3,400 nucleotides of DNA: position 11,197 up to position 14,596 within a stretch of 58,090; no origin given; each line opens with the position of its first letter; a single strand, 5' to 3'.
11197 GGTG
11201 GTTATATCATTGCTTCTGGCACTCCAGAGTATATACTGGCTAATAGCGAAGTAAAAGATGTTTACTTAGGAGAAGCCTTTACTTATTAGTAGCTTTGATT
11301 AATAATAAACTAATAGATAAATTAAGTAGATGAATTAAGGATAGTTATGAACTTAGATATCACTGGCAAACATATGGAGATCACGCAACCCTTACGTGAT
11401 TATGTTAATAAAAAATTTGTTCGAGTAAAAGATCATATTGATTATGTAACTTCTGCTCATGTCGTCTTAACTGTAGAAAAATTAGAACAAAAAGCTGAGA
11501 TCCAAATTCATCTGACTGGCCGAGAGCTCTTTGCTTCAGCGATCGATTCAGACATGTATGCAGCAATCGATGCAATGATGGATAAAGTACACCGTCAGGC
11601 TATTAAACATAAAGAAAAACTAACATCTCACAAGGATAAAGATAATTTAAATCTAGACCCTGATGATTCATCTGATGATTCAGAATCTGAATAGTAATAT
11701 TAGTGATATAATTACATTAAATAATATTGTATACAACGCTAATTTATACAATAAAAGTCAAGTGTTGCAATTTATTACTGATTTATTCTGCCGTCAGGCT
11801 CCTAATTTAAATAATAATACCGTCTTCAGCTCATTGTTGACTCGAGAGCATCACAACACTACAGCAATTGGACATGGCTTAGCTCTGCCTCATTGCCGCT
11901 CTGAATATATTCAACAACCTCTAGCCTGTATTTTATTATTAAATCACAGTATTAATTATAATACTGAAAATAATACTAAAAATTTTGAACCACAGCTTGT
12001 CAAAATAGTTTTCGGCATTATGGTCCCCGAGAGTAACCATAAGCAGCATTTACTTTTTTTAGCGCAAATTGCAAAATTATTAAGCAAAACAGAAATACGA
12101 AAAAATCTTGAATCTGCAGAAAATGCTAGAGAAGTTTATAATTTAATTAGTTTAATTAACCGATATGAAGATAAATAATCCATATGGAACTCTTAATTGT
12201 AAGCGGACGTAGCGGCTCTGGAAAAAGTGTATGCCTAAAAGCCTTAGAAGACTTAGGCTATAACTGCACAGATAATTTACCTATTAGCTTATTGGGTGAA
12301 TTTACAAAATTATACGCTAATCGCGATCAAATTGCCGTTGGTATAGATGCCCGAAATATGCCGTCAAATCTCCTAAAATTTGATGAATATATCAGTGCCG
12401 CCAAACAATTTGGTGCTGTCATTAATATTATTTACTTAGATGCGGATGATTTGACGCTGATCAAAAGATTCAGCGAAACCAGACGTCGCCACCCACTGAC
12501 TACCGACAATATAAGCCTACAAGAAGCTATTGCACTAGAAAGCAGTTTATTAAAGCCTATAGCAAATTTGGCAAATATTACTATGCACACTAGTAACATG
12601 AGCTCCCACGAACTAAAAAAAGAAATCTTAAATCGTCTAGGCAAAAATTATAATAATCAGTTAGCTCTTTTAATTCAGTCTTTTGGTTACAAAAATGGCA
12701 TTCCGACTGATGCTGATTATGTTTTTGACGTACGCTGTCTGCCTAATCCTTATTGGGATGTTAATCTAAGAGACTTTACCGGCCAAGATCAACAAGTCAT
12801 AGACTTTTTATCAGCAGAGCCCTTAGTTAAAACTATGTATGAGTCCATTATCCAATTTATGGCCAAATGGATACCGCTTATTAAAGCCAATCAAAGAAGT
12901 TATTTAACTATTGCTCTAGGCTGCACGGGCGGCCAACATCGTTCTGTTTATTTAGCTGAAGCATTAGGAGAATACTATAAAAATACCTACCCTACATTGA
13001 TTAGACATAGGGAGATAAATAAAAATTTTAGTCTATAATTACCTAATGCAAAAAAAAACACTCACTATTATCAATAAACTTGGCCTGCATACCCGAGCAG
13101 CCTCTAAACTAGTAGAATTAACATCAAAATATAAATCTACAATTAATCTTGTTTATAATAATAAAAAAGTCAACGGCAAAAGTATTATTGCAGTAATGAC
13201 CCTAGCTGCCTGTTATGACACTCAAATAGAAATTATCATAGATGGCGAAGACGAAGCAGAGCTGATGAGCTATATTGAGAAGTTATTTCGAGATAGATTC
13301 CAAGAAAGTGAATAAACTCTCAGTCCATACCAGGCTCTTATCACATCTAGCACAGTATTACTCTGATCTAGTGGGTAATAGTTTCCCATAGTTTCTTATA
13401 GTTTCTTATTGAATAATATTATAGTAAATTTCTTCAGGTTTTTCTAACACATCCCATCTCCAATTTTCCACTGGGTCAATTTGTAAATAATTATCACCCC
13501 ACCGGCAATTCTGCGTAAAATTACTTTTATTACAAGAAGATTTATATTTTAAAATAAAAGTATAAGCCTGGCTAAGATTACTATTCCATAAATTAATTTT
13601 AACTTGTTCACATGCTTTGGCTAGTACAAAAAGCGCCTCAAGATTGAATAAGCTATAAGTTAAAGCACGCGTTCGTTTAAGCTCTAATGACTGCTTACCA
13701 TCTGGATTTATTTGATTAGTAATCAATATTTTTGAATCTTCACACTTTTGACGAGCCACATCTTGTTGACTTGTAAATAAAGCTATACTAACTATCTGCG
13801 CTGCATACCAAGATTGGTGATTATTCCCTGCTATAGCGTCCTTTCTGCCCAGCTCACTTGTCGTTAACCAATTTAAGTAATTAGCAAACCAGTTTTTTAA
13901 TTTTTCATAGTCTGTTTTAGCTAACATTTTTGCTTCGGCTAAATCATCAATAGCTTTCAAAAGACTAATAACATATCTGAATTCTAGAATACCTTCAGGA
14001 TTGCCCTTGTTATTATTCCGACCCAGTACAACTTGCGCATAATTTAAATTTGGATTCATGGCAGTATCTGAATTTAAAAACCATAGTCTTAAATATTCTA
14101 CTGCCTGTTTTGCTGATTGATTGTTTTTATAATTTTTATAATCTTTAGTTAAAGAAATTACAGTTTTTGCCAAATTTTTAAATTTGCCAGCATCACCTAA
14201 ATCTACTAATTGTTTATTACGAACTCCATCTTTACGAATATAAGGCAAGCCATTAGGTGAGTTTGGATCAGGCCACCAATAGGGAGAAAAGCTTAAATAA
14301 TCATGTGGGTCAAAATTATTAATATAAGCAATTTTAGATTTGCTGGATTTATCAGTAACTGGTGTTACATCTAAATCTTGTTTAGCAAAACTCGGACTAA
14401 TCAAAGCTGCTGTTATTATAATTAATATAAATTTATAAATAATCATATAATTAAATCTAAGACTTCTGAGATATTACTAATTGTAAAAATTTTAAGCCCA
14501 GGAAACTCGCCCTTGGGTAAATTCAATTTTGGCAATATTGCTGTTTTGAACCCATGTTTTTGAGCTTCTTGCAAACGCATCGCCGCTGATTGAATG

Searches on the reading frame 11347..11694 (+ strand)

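Call 55: search_protein_families(library=pfam, proteins=[window:11347-11694:+], max_evalue=0.00001)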
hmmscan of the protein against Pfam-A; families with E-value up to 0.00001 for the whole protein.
window:11347-11694:+ (115 aa): 1 family
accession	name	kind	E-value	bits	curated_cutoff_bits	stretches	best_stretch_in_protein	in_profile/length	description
PF02482.25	Ribosomal_S30AE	-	2.2e-24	86.4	23.7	1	4-92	2-87/88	Sigma 54 modulation protein / S30EA ribosomal protein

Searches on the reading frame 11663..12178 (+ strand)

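Call 55: search_protein_families(library=pfam, proteins=[window:11663-12178:+], max_evalue=0.00001)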
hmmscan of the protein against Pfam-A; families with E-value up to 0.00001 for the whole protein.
window:11663-12178:+ (171 aa): 1 family
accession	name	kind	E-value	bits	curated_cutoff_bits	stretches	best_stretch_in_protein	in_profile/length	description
PF00359.27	PTS_EIIA_2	-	2.2e-28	99.5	27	1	16-163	2-142/144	Phosphoenolpyruvate-dependent sugar phosphotransferase system, EIIA 2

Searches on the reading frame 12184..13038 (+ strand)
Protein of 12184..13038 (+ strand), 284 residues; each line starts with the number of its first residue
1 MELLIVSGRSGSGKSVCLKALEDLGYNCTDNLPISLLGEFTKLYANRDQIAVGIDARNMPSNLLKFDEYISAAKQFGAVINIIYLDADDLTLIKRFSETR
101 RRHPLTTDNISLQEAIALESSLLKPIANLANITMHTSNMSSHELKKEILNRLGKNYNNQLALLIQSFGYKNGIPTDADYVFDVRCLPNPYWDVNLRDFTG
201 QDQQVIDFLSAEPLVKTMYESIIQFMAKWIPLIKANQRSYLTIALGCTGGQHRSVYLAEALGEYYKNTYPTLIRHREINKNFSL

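Call 55: search_protein_families(library=pfam, proteins=[window:12184-13038:+], max_evalue=0.00001)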
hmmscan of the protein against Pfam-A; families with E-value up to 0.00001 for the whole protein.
window:12184-13038:+ (284 aa): 2 families
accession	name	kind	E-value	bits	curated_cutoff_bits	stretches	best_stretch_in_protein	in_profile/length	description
PF22740.1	PapZ_C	-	1.4e-44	151.6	27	1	161-278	2-120/121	RapZ C-terminal domain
PF03668.21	RapZ-like_N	-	5.8e-44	150.1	25.4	1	1-154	1-156/158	RapZ-like N-terminal domain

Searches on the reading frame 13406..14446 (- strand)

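Call 3: search_protein_families(library=pfam, proteins=[window:13406-14446:-], max_evalue=0.01)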
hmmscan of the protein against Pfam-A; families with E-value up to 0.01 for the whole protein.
window:13406-14446:- (346 aa): 1 family
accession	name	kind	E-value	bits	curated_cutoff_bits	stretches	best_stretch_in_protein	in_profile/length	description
PF05426.18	Alginate_lyase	-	3.7e-64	217.3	22.2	1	44-301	12-268/275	Alginate lyase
